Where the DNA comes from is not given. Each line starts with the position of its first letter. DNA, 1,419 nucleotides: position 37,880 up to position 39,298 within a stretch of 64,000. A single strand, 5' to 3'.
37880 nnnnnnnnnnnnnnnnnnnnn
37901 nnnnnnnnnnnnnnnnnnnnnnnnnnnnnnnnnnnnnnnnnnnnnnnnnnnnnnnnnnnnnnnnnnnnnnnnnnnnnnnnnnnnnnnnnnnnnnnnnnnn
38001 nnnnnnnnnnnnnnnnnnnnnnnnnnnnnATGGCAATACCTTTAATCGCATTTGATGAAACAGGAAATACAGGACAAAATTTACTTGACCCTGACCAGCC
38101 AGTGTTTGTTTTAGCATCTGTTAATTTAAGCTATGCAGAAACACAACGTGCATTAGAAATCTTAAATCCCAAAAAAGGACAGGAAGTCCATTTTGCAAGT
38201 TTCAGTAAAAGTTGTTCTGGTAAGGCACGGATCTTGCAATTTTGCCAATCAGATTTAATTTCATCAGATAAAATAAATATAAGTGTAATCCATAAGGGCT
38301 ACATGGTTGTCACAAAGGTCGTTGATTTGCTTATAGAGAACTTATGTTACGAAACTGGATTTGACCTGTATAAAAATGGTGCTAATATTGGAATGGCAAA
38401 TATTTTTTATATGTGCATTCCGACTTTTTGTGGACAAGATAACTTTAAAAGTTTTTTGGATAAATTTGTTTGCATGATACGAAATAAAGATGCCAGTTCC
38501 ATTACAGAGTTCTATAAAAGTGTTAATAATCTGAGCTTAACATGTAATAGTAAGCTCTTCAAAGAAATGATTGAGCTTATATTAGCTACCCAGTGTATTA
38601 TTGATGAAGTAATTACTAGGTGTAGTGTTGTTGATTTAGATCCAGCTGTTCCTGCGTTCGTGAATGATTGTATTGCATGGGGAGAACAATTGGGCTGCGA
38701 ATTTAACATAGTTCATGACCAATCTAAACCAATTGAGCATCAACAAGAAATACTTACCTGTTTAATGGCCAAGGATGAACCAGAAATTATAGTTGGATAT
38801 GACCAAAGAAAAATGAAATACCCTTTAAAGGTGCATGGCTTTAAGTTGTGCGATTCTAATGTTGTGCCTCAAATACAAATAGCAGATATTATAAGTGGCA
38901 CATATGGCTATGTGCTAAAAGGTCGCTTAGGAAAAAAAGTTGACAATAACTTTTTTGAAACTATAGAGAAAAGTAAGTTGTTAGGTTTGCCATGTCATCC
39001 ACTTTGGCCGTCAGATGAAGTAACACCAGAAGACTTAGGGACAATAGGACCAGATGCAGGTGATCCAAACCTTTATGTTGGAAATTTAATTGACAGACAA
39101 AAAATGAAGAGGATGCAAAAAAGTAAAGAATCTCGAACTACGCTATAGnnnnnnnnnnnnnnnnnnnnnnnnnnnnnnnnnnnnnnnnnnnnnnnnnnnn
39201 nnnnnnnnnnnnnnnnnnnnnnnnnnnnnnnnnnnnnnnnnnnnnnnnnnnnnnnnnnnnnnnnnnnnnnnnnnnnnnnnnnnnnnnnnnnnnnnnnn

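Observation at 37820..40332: AT-rich 2.5-kb two-gene islet bracketed by a 13-bp direct repeat: candidate uncharacterised defence-type module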

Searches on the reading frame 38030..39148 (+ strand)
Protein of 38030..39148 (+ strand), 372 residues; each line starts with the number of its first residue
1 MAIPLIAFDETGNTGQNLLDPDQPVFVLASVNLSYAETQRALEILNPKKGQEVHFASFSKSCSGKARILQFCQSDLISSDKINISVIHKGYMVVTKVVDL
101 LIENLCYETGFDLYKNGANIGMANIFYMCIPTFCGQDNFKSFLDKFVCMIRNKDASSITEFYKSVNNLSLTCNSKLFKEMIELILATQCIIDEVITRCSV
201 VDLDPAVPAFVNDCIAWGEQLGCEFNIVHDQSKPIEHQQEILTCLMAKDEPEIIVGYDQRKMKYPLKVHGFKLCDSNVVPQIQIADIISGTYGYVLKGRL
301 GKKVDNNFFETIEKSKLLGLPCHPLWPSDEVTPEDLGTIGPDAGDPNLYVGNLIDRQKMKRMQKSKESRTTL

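Call 5: search_protein_families(library=pfam, proteins=[window:38030-39148:+], max_evalue=0.1)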
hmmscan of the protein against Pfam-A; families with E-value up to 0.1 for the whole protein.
window:38030-39148:+ (372 aa): 1 family
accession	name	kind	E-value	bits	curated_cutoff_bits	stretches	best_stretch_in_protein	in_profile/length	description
PF12686.12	DUF3800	-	2.9e-06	28.5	21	1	8-294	4-148/149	Protein of unknown function (DUF3800)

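Call 6: search_protein_families(library=padloc, proteins=[window:38030-39148:+], max_evalue=0.1)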
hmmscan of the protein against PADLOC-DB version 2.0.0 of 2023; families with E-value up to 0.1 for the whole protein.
window:38030-39148:+ (372 aa): 0 families

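Call 7: search_protein_families(library=ncbifam, proteins=[window:38030-39148:+], max_evalue=0.1)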
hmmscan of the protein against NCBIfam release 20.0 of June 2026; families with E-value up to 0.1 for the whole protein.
window:38030-39148:+ (372 aa): 0 families

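Call 8: search_protein_families(library=phrogs, proteins=[window:38030-39148:+], max_evalue=0.1)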
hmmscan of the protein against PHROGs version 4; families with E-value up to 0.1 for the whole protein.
window:38030-39148:+ (372 aa): 1 family
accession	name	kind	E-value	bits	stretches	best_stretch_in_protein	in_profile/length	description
phrog_12991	-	unknown function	2.4e-69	235.3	1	4-334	3-335/360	-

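Call 14: find_encoding_contigs(protein=window:38030-39148:+, flank=10000, max_places=10)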
Protein window:38030-39148:+ (372 aa): 3 contigs read that carry it; 3 places shown.
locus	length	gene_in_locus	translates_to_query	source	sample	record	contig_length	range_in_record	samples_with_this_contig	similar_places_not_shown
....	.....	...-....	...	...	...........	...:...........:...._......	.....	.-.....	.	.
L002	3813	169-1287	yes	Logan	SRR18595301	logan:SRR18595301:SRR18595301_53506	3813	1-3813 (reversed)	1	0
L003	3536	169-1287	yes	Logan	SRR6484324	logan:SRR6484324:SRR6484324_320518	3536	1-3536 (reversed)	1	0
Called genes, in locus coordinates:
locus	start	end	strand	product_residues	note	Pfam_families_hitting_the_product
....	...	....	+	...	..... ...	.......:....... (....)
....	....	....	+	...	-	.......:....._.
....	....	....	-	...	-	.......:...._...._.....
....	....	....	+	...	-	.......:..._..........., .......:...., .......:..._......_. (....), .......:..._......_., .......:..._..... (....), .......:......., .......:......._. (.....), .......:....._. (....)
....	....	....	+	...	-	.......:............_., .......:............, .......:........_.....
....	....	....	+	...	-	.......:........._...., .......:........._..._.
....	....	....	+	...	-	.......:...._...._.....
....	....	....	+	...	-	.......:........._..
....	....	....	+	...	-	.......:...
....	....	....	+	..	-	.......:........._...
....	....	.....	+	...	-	?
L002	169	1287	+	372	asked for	PF12686:DUF3800 (weak)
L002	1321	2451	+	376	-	PF00075:RNase_H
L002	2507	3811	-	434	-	?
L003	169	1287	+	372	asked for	PF12686:DUF3800 (weak)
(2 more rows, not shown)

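Call 15: find_homologous_proteins(query=window:38030-39148:+)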
Query window:38030-39148:+ (372 aa): 98 proteins with E <= 0.001 among 6258 candidates.
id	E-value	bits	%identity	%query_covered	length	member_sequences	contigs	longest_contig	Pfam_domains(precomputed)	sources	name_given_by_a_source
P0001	2.1e-252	854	100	100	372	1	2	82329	PF12686.13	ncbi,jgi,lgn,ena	ncbi:MAG: DUF3800 domain-containing protein [Phycisphaerae bacterium]|jgi:hypothetical protein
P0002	1.7e-167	575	68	98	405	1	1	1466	PF12686.13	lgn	-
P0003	1.3e-148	513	64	97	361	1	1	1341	PF12686.13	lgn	-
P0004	2.5e-147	509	59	98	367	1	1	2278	PF12686.13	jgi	jgi:hypothetical protein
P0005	2.6e-142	492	58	98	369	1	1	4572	PF12686.13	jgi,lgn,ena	-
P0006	6.2e-131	455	54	99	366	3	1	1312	PF12686.13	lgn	-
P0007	3.5e-102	360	47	96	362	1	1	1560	PF12686.13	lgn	-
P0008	3.5e-99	350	46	97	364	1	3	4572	PF12686.13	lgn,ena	-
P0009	2.9e-98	347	48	96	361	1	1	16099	PF12686.13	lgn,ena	-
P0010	7.2e-94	333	46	96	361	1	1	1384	PF12686.13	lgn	-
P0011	9.7e-91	323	45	96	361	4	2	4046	PF12686.13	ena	-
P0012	5.3e-90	320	43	97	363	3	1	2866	PF12686.13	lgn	-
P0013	1.1e-89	319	43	98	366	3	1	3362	PF12686.13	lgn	-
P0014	1.6e-88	315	44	91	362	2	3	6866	PF12686.13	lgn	-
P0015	6.9e-87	310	44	91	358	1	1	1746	PF12686.13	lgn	-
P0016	2.1e-84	302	42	96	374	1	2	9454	PF12686.13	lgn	-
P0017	4.7e-84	301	45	84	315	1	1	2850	PF12686.13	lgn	-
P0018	1.2e-83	299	41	96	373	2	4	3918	PF12686.13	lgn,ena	-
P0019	1.3e-82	296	40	95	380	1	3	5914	PF12686.13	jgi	-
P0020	1.6e-82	296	42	97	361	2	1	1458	PF12686.13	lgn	-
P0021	4.4e-81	291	41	96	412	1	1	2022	PF12686.13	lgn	-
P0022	1.3e-80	289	44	90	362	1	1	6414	PF12686.13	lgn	-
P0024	4.4e-79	284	41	91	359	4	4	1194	PF12686.13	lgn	-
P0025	1.7e-78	282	40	92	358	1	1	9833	PF12686.13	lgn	-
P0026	2.2e-78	282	36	97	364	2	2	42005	PF12686.13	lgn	-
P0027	4.3e-78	281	36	97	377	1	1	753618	PF12686.13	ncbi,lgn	-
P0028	3.4e-77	278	40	97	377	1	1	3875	PF12686.13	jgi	jgi:hypothetical protein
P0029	5.6e-77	277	38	91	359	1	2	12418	PF12686.13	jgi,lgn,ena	-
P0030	1.4e-76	276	39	90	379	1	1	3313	PF12686.13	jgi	jgi:uncharacterized protein DUF3800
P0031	4.1e-76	274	40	96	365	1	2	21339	PF12686.13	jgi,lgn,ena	-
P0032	4.7e-76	274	40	97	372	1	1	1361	PF12686.13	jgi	jgi:hypothetical protein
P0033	1.0e-75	273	39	90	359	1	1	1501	PF12686.13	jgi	jgi:hypothetical protein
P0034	1.2e-75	273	40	95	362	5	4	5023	PF12686.13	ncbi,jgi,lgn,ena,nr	ncbi:MAG TPA: DUF3800 domain-containing protein [Thermoleophilia bacterium]|nr:DUF3800 domain-contai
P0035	2.0e-75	272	39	92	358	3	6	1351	PF12686.13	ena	-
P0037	1.6e-74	269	39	91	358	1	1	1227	PF12686.13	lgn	-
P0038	6.2e-74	267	38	92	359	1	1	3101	PF12686.13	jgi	jgi:Protein of unknown function (DUF3800)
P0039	1.1e-73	266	38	96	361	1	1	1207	PF12686.13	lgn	-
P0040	6.2e-73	264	36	94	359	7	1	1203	PF12686.13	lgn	-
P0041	8.4e-73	264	38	97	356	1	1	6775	PF12686.13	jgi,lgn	jgi:hypothetical protein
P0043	2.9e-72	262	38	90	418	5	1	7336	PF12686.13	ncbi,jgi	jgi:hypothetical protein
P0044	2.5e-70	255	36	93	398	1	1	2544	PF12686.13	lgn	-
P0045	4.0e-70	255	39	95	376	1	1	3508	PF12686.13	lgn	-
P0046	4.7e-70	255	36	91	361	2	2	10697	PF12686.13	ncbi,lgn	-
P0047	1.6e-69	253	36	90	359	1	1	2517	PF12686.13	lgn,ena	-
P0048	3.3e-69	252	38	88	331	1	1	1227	PF12686.13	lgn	-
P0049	3.6e-69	252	38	87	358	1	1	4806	PF12686.13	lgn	-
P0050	6.6e-68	247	38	88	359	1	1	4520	PF12686.13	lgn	-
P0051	1.2e-66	243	35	96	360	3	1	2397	PF12686.13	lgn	-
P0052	1.8e-66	243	36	90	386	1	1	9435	PF12686.13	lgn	-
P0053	1.9e-66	243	36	90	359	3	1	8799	PF12686.13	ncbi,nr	ncbi:MAG: hypothetical protein D4R63_06125 [Methylococcaceae bacterium]|nr:MAG: hypothetical protein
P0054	4.8e-66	241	37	94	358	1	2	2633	PF12686.13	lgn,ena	-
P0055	2.0e-65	239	36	98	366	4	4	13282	PF12686.13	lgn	-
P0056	1.0e-64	237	35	92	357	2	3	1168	PF12686.13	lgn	-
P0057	7.0e-64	234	36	95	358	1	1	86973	PF12686.13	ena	-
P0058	7.7e-63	231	35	90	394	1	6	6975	PF12686.13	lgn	-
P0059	7.9e-63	231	36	88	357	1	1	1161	PF12686.13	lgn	-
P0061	6.9e-62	228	38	89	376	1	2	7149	PF12686.13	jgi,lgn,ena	jgi:hypothetical protein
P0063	2.8e-61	226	36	94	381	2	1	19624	PF12686.13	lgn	-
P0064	3.8e-61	225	35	89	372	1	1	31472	PF12686.13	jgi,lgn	jgi:hypothetical protein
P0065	4.5e-61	225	37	90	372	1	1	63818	PF12686.13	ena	-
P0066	1.1e-60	224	36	93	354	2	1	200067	PF12686.13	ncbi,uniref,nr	ncbi:hypothetical protein C3Y98_04300 [Methylotenera oryzisoli]|uniref:DUF3800 domain-containing pro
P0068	1.3e-60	224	36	92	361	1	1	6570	PF12686.13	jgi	jgi:hypothetical protein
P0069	2.2e-60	223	36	89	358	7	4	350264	PF12686.13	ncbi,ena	-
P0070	3.1e-60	222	36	95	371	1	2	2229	PF12686.13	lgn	-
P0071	7.4e-60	221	34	95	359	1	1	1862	PF12686.13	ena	-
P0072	8.7e-60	221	36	90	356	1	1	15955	PF12686.13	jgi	jgi:hypothetical protein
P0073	1.7e-59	220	37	90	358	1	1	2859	PF12686.13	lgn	-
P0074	4.4e-59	218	35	96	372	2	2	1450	PF12686.13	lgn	-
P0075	5.6e-59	218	34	94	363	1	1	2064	PF12686.13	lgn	-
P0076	5.9e-59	218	35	97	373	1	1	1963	PF12686.13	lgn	-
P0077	9.2e-59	217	36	89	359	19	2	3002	PF12686.13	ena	-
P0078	8.8e-58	214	35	97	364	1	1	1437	PF12686.13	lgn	-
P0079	2.3e-57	213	34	91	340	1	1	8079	PF12686.13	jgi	jgi:Protein of unknown function (DUF3800)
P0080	4.4e-57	212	35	96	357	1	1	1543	PF12686.13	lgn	-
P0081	6.8e-57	211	32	97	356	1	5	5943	PF12686.13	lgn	-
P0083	9.0e-56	208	34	93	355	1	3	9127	PF12686.13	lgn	-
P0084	3.0e-55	206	34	97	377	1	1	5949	PF12686.13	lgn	-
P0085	3.4e-55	206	35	95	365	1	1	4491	PF12686.13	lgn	-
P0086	3.6e-54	202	32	95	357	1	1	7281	PF12686.13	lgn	-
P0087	8.4e-54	201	33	92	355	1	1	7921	PF12686.13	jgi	-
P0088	9.9e-52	194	37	91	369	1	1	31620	PF12686.13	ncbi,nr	ncbi:hypothetical protein GC207_14880 [bacterium]|nr:hypothetical protein [bacterium]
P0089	8.2e-51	191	36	80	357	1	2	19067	PF12686.13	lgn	-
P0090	1.7e-49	187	34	92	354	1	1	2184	PF12686.13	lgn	-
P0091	1.7e-49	187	34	90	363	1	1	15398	PF12686.13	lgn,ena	-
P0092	6.9e-48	182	33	94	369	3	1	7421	PF12686.13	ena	-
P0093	4.2e-45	172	32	93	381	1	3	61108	PF12686.13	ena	-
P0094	1.1e-42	165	34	91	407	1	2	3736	PF12686.13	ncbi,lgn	-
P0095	1.3e-41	161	32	91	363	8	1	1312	PF12686.13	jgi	jgi:hypothetical protein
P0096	1.6e-39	154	30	91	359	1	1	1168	PF12686.13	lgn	-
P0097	8.9e-39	152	32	92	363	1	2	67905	PF12686.13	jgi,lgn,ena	-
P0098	5.0e-27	113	27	95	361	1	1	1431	PF12686.13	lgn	-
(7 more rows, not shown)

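Call 19: find_related_loci(query=window:38030-39148:+, collection=genome_contigs, flank=8000)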
Query window:38030-39148:+ (372 aa) in genome_contigs; peptide patterns used: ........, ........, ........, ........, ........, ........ (x = any residue, [..] = any of these).
54 stretches matched a pattern, but none encodes a relative of the query by tblastn (E <= 1e-3).

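Call 29: find_related_loci(query=A1, collection=metagenome_contigs, flank=6000)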
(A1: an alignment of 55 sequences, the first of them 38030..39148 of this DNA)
Query A1 (372 aa) in metagenome_contigs; peptide patterns used: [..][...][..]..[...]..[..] (x = any residue, [..] = any of these).
589 stretches matched a pattern; 290 encode a relative of the query (tblastn E <= 1e-3); the best 80 are kept; 80 distinct loci.
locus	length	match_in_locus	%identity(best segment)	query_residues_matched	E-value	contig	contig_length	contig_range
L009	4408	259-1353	58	1-365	5e-151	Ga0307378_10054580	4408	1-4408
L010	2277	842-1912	48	4-360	3e-114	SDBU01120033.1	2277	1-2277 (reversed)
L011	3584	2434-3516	47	1-361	7e-110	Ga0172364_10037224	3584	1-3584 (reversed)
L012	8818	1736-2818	47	1-361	6e-108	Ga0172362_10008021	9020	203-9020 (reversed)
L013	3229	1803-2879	43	1-361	9e-98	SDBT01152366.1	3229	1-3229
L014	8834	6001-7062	44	4-357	1e-94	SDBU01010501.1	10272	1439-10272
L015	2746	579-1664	41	2-364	4e-96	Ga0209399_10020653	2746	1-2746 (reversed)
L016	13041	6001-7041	40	6-357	1e-91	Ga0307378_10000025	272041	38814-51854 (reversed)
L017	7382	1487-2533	40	4-357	7e-90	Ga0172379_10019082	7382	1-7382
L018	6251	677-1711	42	4-347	4e-89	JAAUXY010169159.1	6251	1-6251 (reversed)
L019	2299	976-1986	39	3-339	5e-92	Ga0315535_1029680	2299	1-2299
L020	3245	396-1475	39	6-367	4e-89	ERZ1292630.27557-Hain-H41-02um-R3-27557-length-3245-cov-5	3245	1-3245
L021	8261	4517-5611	36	2-366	2e-87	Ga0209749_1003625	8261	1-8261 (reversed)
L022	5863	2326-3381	40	1-357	7e-86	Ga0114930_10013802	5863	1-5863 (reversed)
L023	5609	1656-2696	38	6-357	9e-86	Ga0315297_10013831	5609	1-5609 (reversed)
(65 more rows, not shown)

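Call 30: find_related_loci(query=A1, collection=viral_contigs, flank=6000)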
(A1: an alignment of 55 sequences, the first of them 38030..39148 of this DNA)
Query A1 (372 aa) in viral_contigs; peptide patterns used: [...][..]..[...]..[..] (x = any residue, [..] = any of these).
83 stretches matched a pattern; 20 encode a relative of the query (tblastn E <= 1e-3); 20 distinct loci.
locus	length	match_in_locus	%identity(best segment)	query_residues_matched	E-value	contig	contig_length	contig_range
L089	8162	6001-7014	37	3-339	9e-78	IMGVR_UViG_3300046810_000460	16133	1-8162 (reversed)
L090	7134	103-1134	36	4-346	3e-77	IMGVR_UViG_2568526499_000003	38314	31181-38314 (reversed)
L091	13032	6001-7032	35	4-346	2e-75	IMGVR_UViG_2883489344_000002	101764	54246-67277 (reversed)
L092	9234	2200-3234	37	3-346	5e-75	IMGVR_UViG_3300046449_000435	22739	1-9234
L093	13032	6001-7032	35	4-346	6e-75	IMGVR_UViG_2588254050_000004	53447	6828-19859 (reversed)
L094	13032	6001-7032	35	4-346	6e-75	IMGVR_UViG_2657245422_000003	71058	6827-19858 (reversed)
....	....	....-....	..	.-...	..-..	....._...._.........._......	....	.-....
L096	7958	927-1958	34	4-346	9e-73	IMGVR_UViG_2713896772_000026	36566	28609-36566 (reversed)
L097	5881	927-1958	34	4-346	9e-73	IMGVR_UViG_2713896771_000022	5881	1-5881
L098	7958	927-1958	34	4-346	9e-73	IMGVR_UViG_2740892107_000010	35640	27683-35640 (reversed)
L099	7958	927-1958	34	4-346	9e-73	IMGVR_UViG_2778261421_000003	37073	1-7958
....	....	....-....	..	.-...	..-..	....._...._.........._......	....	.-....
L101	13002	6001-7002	36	6-337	3e-70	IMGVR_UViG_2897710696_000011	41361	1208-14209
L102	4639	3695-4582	39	3-298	2e-69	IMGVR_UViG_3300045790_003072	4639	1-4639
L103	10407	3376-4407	36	4-346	1e-68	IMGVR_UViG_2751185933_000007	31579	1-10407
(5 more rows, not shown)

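Call 46: predict_structure(alignment_id=A1)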
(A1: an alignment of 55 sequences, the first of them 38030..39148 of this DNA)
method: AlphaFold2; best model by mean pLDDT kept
length: 372 residues; sequences in the alignment: 55
mean_pLDDT: 96.1   pTM: 0.93
mean pLDDT of the five models: 96.1, 95.8, 95.7, 95.3, 95.2
residues with pLDDT >= 90: 351; 70-90: 21; 50-70: 0; < 50: 0
segments of 3 or more residues with pLDDT < 50: none
pLDDT, mean of each block of 10 residues (from residue 1): 95 93 97 98 95 95 98 98 98 98 95 94 98 98 98 97 99 98 98 94 95 97 97 94 95 92 96 96 98 98 98 97 96 95 86 96 94 82
secondary structure, 60 per line:
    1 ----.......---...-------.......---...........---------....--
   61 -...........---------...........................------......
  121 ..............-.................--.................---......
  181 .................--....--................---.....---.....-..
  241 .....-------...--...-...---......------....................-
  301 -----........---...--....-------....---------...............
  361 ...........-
elements in order: E5-11 E25-31 H35-45 H55-58 H62-72 E82-88 H89-108 H115-134 H136-152 H155-171 H175-197 H200-203 H206-221 E225-229 H233-237 H239-245 E253-255 E262-264 E268-273 H280-299 H306-313 E322-325 H333-336 H346-371
